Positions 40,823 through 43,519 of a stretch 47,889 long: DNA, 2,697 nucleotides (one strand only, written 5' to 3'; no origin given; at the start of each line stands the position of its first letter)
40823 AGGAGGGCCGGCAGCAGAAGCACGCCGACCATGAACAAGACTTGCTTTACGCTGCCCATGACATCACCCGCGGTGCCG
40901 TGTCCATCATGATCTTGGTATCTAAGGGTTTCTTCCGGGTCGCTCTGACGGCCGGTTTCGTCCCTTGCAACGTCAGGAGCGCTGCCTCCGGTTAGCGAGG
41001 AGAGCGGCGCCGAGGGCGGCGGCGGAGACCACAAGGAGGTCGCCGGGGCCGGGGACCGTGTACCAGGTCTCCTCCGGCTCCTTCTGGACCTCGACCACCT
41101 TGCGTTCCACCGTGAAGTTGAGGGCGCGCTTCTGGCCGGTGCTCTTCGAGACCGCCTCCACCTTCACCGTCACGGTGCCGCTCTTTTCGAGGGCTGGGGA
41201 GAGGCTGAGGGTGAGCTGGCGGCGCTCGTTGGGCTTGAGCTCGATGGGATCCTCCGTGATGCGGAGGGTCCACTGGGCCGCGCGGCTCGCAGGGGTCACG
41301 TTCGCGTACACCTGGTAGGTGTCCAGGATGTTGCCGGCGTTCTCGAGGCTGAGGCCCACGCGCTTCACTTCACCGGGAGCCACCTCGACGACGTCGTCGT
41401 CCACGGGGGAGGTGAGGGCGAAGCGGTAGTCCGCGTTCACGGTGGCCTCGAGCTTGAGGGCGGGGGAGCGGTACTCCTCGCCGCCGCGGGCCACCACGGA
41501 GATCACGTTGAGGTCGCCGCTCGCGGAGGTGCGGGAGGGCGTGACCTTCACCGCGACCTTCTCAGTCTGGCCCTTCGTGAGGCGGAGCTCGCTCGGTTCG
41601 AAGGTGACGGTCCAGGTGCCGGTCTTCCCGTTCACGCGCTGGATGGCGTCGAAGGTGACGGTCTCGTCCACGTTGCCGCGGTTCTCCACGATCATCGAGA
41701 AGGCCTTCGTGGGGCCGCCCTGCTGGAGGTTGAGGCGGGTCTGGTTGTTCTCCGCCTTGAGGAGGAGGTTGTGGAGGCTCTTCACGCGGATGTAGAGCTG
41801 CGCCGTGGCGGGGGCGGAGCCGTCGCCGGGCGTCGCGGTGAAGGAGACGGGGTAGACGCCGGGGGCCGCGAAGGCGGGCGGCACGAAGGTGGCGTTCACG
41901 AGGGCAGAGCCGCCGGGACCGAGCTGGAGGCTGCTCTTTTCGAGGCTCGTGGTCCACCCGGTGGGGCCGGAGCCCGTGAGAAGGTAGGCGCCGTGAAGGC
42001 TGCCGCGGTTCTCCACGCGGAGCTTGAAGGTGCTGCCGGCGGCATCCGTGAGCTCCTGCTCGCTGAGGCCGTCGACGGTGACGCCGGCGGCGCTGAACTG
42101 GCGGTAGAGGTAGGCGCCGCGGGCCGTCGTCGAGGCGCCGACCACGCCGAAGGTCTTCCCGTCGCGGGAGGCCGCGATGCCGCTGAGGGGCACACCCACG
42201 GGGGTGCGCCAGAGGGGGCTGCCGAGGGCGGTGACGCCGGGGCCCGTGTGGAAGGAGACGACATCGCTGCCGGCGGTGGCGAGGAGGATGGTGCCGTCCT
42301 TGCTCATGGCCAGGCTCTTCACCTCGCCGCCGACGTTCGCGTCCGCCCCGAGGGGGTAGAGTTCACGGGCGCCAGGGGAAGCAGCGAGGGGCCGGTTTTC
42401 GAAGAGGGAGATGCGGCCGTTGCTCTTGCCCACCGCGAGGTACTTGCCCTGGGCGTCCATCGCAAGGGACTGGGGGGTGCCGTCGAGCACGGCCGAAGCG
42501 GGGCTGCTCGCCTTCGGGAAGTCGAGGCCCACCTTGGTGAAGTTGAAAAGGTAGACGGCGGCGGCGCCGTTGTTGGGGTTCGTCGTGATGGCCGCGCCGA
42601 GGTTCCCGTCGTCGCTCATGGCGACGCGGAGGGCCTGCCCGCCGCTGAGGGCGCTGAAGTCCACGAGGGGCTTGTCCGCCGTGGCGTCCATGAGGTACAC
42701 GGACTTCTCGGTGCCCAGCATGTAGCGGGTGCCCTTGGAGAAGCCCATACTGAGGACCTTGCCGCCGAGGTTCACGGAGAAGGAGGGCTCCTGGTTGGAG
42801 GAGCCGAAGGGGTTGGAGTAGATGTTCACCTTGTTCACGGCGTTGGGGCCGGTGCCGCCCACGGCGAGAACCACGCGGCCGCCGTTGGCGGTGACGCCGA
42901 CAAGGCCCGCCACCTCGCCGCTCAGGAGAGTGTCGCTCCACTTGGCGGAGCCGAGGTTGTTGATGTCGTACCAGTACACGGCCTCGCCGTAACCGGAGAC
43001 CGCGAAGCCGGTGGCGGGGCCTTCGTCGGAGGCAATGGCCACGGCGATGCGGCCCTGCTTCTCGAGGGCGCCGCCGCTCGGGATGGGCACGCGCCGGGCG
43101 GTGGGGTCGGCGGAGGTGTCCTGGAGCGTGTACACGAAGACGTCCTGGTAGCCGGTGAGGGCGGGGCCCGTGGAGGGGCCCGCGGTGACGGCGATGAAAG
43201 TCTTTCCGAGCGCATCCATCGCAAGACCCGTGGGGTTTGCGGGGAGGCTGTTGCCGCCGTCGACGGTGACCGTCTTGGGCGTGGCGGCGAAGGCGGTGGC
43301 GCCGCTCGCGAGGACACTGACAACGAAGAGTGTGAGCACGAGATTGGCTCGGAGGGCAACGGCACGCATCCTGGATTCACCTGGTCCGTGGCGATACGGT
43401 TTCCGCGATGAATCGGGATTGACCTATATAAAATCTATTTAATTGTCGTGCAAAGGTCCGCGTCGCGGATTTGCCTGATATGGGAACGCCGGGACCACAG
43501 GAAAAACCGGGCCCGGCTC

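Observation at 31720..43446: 11.7-kb minus-strand module: three giant envelope proteins under one promoter-like region, running into a beta-CASP RNase gene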

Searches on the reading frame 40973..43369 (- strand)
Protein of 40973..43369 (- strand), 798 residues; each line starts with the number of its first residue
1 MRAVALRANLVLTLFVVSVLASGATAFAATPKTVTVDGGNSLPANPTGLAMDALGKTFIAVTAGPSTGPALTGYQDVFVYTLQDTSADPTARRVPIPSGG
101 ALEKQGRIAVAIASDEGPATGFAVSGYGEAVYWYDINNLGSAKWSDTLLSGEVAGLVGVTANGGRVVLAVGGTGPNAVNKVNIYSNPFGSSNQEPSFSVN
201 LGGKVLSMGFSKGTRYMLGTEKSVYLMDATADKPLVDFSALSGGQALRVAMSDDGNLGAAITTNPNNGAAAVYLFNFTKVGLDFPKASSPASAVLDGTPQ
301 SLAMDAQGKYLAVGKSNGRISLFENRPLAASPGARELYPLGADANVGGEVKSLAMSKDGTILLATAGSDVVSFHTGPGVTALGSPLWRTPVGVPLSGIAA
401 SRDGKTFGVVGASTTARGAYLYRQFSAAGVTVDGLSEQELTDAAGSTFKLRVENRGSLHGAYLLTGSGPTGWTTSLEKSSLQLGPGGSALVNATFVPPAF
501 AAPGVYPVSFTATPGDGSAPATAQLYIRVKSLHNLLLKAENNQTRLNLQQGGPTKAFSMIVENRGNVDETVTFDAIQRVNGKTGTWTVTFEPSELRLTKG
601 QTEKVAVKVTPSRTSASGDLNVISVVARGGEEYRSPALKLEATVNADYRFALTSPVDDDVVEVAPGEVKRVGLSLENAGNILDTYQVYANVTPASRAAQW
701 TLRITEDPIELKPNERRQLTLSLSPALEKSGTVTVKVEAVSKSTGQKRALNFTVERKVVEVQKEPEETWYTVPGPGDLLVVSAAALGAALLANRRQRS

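Call 5: search_protein_families(library=pfam, proteins=[window:40973-43369:-], max_evalue=0.01)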
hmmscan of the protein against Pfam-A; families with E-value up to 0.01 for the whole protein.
window:40973-43369:- (798 aa): 5 families
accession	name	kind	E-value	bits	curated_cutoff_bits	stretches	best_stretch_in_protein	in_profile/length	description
PF10633.15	NPCBM_assoc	-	1.8e-08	34.9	24.4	1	465-513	27-76/78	NPCBM-associated, NEW3 domain of alpha-galactosidase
PF22067.2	Cep192_D3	-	5.6e-05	23.6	27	0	554-633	18-91/99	Cep192 domain 3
PF23619.1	Ig_VWA7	-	0.00049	20.7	27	0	446-523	18-96/104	VWA7 Ig-like domain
PF07705.17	CARDB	-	0.0018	18.9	22.7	0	556-625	22-81/101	CARDB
PF06280.18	fn3_5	-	0.0033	18.5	27.6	0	561-614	38-84/112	Fn3-like domain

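Call 6: search_protein_families(library=ncbifam, proteins=[window:40973-43369:-], max_evalue=0.01)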
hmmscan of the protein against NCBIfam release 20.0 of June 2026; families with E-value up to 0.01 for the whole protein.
window:40973-43369:- (798 aa): 1 family
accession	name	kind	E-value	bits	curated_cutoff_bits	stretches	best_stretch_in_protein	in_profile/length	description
NF041740.1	choice_anch_T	equivalog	1.2e-11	44.2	70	1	578-748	70-246/259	choice-of-anchor T family protein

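Call 10: find_encoding_contigs(protein=window:40973-43369:-, flank=10000, max_places=6)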
Protein window:40973-43369:- (798 aa): 2 contigs read that carry it; 2 places shown.
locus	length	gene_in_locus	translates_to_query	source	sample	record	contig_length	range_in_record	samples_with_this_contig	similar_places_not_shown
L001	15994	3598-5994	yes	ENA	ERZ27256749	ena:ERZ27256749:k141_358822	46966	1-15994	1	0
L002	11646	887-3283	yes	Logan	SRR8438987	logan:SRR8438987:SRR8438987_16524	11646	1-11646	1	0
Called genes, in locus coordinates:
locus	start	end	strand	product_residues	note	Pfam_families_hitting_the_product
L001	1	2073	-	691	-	?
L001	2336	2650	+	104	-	PF01780:Ribosomal_L37ae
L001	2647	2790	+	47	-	-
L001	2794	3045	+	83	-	PF09341:Pcc1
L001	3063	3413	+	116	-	PF01920:Prefoldin_2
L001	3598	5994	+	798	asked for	PF10633:NPCBM_assoc (weak)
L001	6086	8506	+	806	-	PF00400:WD40 (faint), PF23381:Beta-prop_IFT122_1st (faint), PF25174:Beta-prop_THOC3 (faint), PF23414:Beta-prop_EML_2 (faint), PF11614:FixG_C (faint)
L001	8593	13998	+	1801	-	PF10633:NPCBM_assoc (faint), PF11614:FixG_C (faint), PF22544:HYDIN_VesB_CFA65-like_Ig (faint)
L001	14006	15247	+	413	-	PF00753:Lactamase_B, PF12706:Lactamase_B_2 (faint), PF10996:Beta-Casp, PF07521:RMMBL (weak)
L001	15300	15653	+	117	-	-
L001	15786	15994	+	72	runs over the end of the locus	PF19803:DUF6286 (weak), PF00403:HMA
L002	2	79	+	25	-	?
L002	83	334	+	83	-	PF09341:Pcc1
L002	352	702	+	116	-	PF01920:Prefoldin_2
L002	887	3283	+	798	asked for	PF10633:NPCBM_assoc (weak)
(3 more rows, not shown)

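Call 11: find_homologous_proteins(query=window:40973-43369:-)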
Query window:40973-43369:- (798 aa): 1 proteins with E <= 0.001 among 8000 candidates.
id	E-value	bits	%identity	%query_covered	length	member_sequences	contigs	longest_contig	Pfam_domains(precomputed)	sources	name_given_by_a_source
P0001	0.0e+0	1729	100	100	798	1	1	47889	PF10633.16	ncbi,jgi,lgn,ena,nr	ncbi:MAG TPA: NEW3 domain-containing protein [Candidatus Thermoplasmatota archaeon]|nr:NEW3 domain-c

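Call 27: search_protein_representatives(protein=window:40973-43369:-)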
Query: 798 residues. Proteins with E-value up to 0.001 (for the whole library): 475; up to 1e-10: 95; up to 1e-30: 7. The best 150 are listed.
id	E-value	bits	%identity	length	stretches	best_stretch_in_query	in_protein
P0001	0.0e+00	1729.0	100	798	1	1-798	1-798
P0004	3.2e-46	174.6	26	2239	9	425-743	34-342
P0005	4.0e-42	161.0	26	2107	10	447-714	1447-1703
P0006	8.3e-40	153.4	28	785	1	8-794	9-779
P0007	3.6e-33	131.4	28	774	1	24-795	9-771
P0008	5.2e-33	130.9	27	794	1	11-797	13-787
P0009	1.1e-31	126.5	27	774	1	12-794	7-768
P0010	2.2e-28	115.6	28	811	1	116-790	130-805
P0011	2.0e-27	112.4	24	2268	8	556-745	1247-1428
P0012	2.4e-27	112.2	28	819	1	11-792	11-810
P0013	2.8e-26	108.7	26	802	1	10-797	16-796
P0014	2.8e-25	105.4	27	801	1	17-795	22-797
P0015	5.1e-25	104.5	26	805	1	112-795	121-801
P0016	2.5e-24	102.2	25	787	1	51-751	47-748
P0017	9.8e-24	100.2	28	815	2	344-792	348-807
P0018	1.0e-23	100.2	26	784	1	109-778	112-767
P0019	1.8e-23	99.4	28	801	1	16-795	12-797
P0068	8.2e-13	64.1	29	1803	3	480-720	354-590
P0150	5.6e-09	51.4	28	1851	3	408-617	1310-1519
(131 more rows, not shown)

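Call 29: find_homologous_proteins(query=A1, max_evalue=1e-10)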
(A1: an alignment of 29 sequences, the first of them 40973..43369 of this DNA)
Query A1 (29 sequences) (798 aa, profile of the alignment): 28 proteins with E <= 1e-10 among 8000 candidates.
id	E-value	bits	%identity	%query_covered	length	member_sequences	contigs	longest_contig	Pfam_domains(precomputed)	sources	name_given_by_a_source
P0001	1.8e-186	640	100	100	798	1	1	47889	PF10633.16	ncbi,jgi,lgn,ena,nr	ncbi:MAG TPA: NEW3 domain-containing protein [Candidatus Thermoplasmatota archaeon]|nr:NEW3 domain-c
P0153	2.3e-58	216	29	24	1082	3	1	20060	PF13861.13,PF25048.2,PF23342.2,PF23411.2,PF23393.3,PF23609.2,PF24797.2,PF15492.13,PF20426.5,PF25460.2,PF11715.17,PF23749.2,PF25178.1,PF23775.2,PF25173.2,PF23383.2,PF25171.2,PF12894.14,PF24780.2,PF16755.12,PF23761.2,PF25172.2,PF24782.3,PF08662.18,PF25047.1,PF26550.2,PF23756.2,PF23098.2,PF25168.2,PF24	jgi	jgi:WD40 repeat protein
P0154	2.3e-52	197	34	14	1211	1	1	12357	PF25048.2,PF23342.2,PF23411.2,PF23215.1,PF02239.23,PF13191.13,PF23393.3,PF23385.2,PF24797.2,PF15492.13,PF20426.5,PF25460.2,PF11715.17,PF16687.11,PF23749.2,PF25178.1,PF23775.2,PF25173.2,PF23383.2,PF25171.2,PF12894.14,PF20703.4,PF24780.2,PF16755.12,PF23761.2,PF25172.2,PF24782.3,PF08662.18,PF25047.1,PF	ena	-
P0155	7.6e-31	125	42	3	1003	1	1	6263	PF23769.2,PF23586.3,PF25048.2,PF23342.2,PF23411.2,PF23770.2,PF23393.3,PF23609.2,PF24797.2,PF20426.5,PF25460.2,PF11715.17,PF25178.1,PF23775.2,PF25173.2,PF23383.2,PF25171.2,PF12894.14,PF21031.3,PF24780.2,PF16755.12,PF23761.2,PF25172.2,PF24782.3,PF25047.1,PF26550.2,PF23756.2,PF23098.2,PF25168.2,PF24105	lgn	-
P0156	1.5e-29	121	37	11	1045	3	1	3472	PF25168.2,PF24105.2,PF24805.2,PF25048.2,PF24017.3,PF23342.2,PF23411.2,PF24817.2,PF23798.2,PF23393.3,PF23389.2,PF15492.13,PF20426.5,PF25460.2,PF00400.39,PF23414.2,PF25178.1,PF23410.5,PF23775.2,PF25174.2,PF24814.2,PF23381.2,PF25173.2,PF23383.2,PF25171.2,PF12894.14,PF23754.2,PF25175.2,PF24796.2,PF07676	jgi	jgi:WD40 repeat protein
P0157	5.4e-29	119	32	5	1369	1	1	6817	PF25168.2,PF24105.2,PF24805.2,PF25048.2,PF24017.3,PF23342.2,PF23411.2,PF13570.14,PF24817.2,PF23798.2,PF23393.3,PF23609.2,PF24797.2,PF20426.5,PF25460.2,PF00400.39,PF23414.2,PF25178.1,PF23410.5,PF23775.2,PF25174.2,PF24814.2,PF23381.2,PF25173.2,PF23383.2,PF25171.2,PF12894.14,PF25175.2,PF20703.4,PF13676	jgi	jgi:WD40 repeat protein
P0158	1.3e-26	111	25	27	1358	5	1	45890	PF25168.2,PF24105.2,PF24805.2,PF25048.2,PF24017.3,PF23342.2,PF23411.2,PF13570.14,PF24817.2,PF23798.2,PF23393.3,PF23609.2,PF24797.2,PF20426.5,PF25460.2,PF00400.39,PF23414.2,PF25178.1,PF23410.5,PF23775.2,PF25174.2,PF24814.2,PF23381.2,PF25173.2,PF23383.2,PF25171.2,PF12894.14,PF25175.2,PF20703.4,PF13676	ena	-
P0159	9.4e-26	109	-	-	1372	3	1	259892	PF25168.2,PF24105.2,PF24805.2,PF23342.2,PF24817.2,PF23393.3,PF23389.2,PF23609.2,PF20426.5,PF00400.39,PF23414.2,PF23410.5,PF23775.2,PF25174.2,PF24814.2,PF23381.2,PF25173.2,PF23383.2,PF25171.2,PF12894.14,PF25175.2,PF20703.4,PF24796.2,PF24780.2,PF23409.2,PF25172.2,PF24782.3,PF25391.2,PF23869.2,PF24807.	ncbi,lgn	ncbi:WD40 repeat domain-containing protein [Streptosporangium sandarakinum]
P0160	1.5e-25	108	26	24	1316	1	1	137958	PF25048.2,PF23342.2,PF23411.2,PF01381.29,PF23215.1,PF13191.13,PF23393.3,PF23609.2,PF24797.2,PF15492.13,PF20426.5,PF25460.2,PF11715.17,PF25178.1,PF23335.2,PF23775.2,PF25173.2,PF23383.2,PF25171.2,PF12894.14,PF20703.4,PF24780.2,PF16755.12,PF23761.2,PF25172.2,PF24782.3,PF08662.18,PF25047.1,PF26550.2,PF2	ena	-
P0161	3.5e-25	107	-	-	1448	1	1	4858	PF23769.2,PF23586.3,PF25048.2,PF23342.2,PF23411.2,PF23215.1,PF02239.23,PF10584.15,PF23393.3,PF23609.2,PF00069.32,PF24797.2,PF15492.13,PF20426.5,PF25460.2,PF11715.17,PF25178.1,PF23775.2,PF25173.2,PF23383.2,PF25171.2,PF12894.14,PF21031.3,PF24780.2,PF25172.2,PF24782.3,PF08662.18,PF25047.1,PF26550.2,PF2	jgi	jgi:WD40 repeat protein/serine/threonine protein kinase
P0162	1.0e-23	102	32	7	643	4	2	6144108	PF23586.3,PF13360.14,PF17005.12,PF25048.2,PF23342.2,PF23411.2,PF23215.1,PF02239.23,PF23393.3,PF23609.2,PF24797.2,PF15492.13,PF20426.5,PF25460.2,PF25178.1,PF23335.2,PF23775.2,PF25173.2,PF23383.2,PF25171.2,PF12894.14,PF21031.3,PF24780.2,PF16755.12,PF23761.2,PF25172.2,PF24782.3,PF08662.18,PF25047.1,PF2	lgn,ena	-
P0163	3.8e-23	100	32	9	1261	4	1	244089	PF25168.2,PF24105.2,PF24805.2,PF25048.2,PF23342.2,PF01381.29,PF24817.2,PF10584.15,PF23393.3,PF23609.2,PF20426.5,PF25460.2,PF00400.39,PF23414.2,PF25178.1,PF23410.5,PF23775.2,PF25174.2,PF24814.2,PF23381.2,PF21029.4,PF25173.2,PF23383.2,PF25171.2,PF12894.14,PF25175.2,PF20703.4,PF24796.2,PF07676.19,PF247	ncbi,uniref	ncbi:helix-turn-helix domain-containing protein [Streptomyces sp. NPDC020800]|uniref:nSTAND1 domain-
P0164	1.6e-22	98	27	26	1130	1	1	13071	PF25168.2,PF23586.3,PF13360.14,PF24105.2,PF24805.2,PF25048.2,PF24017.3,PF23342.2,PF24817.2,PF10584.15,PF23393.3,PF23389.2,PF23609.2,PF20426.5,PF25460.2,PF00400.39,PF23414.2,PF25178.1,PF23410.5,PF23775.2,PF25174.2,PF24814.2,PF17164.11,PF23381.2,PF25173.2,PF23383.2,PF25171.2,PF12894.14,PF25175.2,PF045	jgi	jgi:RNA polymerase sigma factor (sigma-70 family)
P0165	3.3e-21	94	27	10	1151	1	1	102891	PF23769.2,PF23586.3,PF25048.2,PF23342.2,PF23411.2,PF23215.1,PF02239.23,PF23393.3,PF23609.2,PF00069.32,PF24797.2,PF20426.5,PF25460.2,PF11715.17,PF25178.1,PF23775.2,PF25173.2,PF23383.2,PF25171.2,PF12894.14,PF21031.3,PF24780.2,PF16755.12,PF25172.2,PF24782.3,PF25047.1,PF26550.2,PF23756.2,PF23098.2,PF251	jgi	jgi:eukaryotic-like serine/threonine-protein kinase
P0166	2.8e-20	90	55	3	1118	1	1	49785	PF17005.12,PF25048.2,PF23342.2,PF23411.2,PF02239.23,PF10584.15,PF23393.3,PF23609.2,PF20426.5,PF25460.2,PF11715.17,PF25178.1,PF23775.2,PF25173.2,PF25171.2,PF12894.14,PF24780.2,PF23761.2,PF25172.2,PF24782.3,PF08662.18,PF25047.1,PF26550.2,PF23098.2,PF25168.2,PF24105.2,PF24805.2,PF24017.3,PF13570.14,PF2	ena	-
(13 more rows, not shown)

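Call 30: find_encoding_contigs(protein=P0006, flank=10000, max_places=3)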
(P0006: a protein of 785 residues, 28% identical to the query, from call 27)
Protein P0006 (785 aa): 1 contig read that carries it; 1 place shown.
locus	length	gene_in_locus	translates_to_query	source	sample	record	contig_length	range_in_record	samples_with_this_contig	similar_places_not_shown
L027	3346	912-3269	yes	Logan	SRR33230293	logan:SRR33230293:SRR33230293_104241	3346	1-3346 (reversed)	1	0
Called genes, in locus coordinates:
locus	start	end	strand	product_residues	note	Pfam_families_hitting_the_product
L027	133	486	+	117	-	PF01920:Prefoldin_2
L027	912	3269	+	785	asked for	PF23414:Beta-prop_EML_2 (faint), PF10633:NPCBM_assoc (weak), PF11614:FixG_C (faint), PF23619:Ig_VWA7 (faint)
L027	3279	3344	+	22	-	?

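Call 31: find_encoding_contigs(protein=P0007, flank=10000, max_places=3)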
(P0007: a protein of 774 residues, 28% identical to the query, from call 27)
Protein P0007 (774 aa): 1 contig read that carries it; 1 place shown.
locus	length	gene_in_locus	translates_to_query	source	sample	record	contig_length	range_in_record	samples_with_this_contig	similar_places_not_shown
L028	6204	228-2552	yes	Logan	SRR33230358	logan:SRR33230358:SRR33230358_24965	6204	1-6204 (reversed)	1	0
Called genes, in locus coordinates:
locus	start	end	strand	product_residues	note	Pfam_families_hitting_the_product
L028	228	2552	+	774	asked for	PF23098:Beta-prop_NOL10_N (faint), PF23381:Beta-prop_IFT122_1st (faint), PF24817:WD40_WDHD1_1st (faint), PF23414:Beta-prop_EML_2 (weak), PF25174:Beta-prop_THOC3 (weak), PF23619:Ig_VWA7 (faint), PF10633:NPCBM_assoc, PF11614:FixG_C (faint), +1 more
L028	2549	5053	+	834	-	PF00400:WD40 (faint), PF23381:Beta-prop_IFT122_1st (faint), PF24814:WD40_Prp19 (weak), PF11614:FixG_C (faint), PF22544:HYDIN_VesB_CFA65-like_Ig (faint), PF10633:NPCBM_assoc (faint)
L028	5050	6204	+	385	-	?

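Call 32: find_encoding_contigs(protein=P0008, flank=10000, max_places=3)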
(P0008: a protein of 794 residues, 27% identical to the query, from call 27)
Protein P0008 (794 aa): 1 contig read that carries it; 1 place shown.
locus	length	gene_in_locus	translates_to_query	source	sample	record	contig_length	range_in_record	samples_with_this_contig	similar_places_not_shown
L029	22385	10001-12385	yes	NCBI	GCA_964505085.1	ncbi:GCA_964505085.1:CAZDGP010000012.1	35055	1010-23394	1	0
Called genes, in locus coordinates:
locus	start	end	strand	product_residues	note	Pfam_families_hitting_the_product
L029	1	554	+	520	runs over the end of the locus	?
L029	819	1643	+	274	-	PF23458:DUF7130 (faint), PF09723:Zn_ribbon_8 (faint), PF13717:Zn_ribbon_4 (faint)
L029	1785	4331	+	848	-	-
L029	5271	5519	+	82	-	PF02700:PurS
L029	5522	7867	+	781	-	PF18072:FGAR-AT_linker, PF00586:AIRS, PF02769:AIRS_C, PF00586:AIRS, PF02769:AIRS_C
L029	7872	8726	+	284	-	PF01965:DJ-1_PfpI (weak), PF13507:GATase_5, PF07685:GATase_3 (weak)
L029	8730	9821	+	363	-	PF02778:tRNA_int_endo_N, PF01974:tRNA_int_endo, PF02778:tRNA_int_endo_N (weak), PF01974:tRNA_int_endo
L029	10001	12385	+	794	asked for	PF13360:PQQ_2 (faint), PF25173:Beta-prop_WDR3_1st (faint), PF23381:Beta-prop_IFT122_1st (faint), PF24814:WD40_Prp19 (faint), PF25174:Beta-prop_THOC3 (faint), PF00400:WD40 (faint), PF23414:Beta-prop_EML_2 (faint), PF10633:NPCBM_assoc, +2 more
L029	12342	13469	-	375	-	-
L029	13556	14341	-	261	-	-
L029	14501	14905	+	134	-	-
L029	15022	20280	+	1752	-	PF10633:NPCBM_assoc (faint), PF11614:FixG_C (faint), PF23619:Ig_VWA7 (faint)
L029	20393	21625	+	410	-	PF00753:Lactamase_B, PF12706:Lactamase_B_2, PF10996:Beta-Casp, PF07521:RMMBL (weak)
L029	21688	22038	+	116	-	-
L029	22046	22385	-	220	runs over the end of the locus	PF01022:HTH_5 (weak), PF09339:HTH_IclR, PF12802:MarR_2 (weak), PF12840:HTH_20, PF13404:HTH_AsnC-type, PF13412:HTH_24, PF25212:HVO_A0114 (weak), PF24273:TRASH_HVO_1752_C, +3 more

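Call 33: find_encoding_contigs(protein=P0012, flank=10000, max_places=3)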
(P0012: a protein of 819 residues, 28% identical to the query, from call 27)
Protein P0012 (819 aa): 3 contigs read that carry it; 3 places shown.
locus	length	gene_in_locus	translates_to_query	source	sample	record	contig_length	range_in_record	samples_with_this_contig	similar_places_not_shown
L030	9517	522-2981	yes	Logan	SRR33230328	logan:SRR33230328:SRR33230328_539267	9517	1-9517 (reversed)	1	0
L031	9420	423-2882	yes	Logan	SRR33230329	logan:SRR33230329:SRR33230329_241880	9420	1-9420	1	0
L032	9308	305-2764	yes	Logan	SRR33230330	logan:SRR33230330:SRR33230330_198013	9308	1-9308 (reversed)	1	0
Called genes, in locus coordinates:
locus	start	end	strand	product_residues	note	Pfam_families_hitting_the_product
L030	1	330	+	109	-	?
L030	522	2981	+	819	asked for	PF00400:WD40 (faint), PF07705:CARDB (faint), PF10633:NPCBM_assoc (faint), PF25174:Beta-prop_THOC3 (faint), PF11614:FixG_C (faint)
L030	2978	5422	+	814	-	PF23619:Ig_VWA7 (faint)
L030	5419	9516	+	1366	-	?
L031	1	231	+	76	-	?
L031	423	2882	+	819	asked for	PF00400:WD40 (faint), PF07705:CARDB (faint), PF10633:NPCBM_assoc (faint), PF25174:Beta-prop_THOC3 (faint), PF11614:FixG_C (faint)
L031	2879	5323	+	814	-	PF23619:Ig_VWA7 (faint)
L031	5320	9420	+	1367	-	?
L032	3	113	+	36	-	?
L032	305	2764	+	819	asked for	PF00400:WD40 (faint), PF07705:CARDB (faint), PF10633:NPCBM_assoc (faint), PF25174:Beta-prop_THOC3 (faint), PF11614:FixG_C (faint)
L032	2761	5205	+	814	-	PF23619:Ig_VWA7 (faint)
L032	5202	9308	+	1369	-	?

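Call 34: list_cluster_members(proteins=[P0008, P0009, P0010, P0013, P0014, P0015, P0016, P0018, P0019, P0004])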
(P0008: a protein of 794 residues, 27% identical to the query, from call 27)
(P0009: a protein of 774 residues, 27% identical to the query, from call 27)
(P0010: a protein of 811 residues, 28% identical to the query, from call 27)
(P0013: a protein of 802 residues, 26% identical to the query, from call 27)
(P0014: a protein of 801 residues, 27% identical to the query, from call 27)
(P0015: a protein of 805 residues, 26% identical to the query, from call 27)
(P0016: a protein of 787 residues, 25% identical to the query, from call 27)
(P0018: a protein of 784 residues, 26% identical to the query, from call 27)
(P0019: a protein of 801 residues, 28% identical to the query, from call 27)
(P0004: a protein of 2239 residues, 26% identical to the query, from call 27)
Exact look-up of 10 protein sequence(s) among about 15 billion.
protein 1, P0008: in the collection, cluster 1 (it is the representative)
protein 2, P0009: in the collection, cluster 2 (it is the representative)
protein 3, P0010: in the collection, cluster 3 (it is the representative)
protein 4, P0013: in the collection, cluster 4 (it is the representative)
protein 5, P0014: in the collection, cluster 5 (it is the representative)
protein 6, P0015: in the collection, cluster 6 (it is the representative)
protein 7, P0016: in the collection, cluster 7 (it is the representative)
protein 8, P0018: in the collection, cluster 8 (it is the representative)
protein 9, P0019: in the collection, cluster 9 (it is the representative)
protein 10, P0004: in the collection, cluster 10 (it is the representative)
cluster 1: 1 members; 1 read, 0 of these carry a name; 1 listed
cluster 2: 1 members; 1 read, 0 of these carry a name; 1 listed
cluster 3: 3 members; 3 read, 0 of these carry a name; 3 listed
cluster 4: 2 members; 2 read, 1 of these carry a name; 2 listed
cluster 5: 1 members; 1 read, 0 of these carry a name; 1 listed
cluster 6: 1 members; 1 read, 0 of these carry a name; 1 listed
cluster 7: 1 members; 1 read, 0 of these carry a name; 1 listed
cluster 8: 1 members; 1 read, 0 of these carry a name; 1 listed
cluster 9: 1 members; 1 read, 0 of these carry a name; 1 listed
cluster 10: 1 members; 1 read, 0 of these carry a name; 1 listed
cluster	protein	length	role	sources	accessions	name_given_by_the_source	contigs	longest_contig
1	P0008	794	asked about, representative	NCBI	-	-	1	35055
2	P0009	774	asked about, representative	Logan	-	-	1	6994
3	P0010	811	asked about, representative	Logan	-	-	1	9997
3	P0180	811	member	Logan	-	-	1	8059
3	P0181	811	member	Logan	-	-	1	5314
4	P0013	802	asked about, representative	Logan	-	-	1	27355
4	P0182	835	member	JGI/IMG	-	uncharacterized membrane protein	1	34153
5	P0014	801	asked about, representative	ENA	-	-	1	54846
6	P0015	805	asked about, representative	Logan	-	-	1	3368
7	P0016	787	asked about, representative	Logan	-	-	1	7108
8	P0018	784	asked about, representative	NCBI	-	-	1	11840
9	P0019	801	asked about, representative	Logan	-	-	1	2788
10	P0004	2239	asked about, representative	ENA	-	-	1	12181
